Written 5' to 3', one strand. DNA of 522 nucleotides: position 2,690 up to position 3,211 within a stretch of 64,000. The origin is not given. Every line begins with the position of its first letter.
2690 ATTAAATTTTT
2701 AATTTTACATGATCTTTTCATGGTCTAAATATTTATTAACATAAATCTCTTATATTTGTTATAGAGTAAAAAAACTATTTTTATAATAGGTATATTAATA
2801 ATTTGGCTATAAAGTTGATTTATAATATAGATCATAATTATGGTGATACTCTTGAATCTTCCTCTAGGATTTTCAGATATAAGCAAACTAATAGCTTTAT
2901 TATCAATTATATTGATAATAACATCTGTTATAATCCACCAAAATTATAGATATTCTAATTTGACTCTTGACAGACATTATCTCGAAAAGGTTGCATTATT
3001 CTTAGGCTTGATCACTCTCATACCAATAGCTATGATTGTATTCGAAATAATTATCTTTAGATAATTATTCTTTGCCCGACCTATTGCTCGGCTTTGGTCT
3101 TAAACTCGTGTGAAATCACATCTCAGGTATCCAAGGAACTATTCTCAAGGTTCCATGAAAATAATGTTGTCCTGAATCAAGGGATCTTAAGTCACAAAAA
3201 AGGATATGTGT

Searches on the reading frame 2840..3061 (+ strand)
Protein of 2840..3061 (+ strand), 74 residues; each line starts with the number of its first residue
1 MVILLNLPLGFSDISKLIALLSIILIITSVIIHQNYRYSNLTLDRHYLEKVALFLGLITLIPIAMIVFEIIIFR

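Call 39: search_protein_families(library=pfam, proteins=[window:2840-3061:+], max_evalue=0.1)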
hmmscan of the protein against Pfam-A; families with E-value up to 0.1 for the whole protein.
window:2840-3061:+ (74 aa): 0 families

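Call 51: search_protein_families(library=ncbifam, proteins=[window:2840-3061:+], max_evalue=1)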
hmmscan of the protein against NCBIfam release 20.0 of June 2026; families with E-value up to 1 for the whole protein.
window:2840-3061:+ (74 aa): 0 families
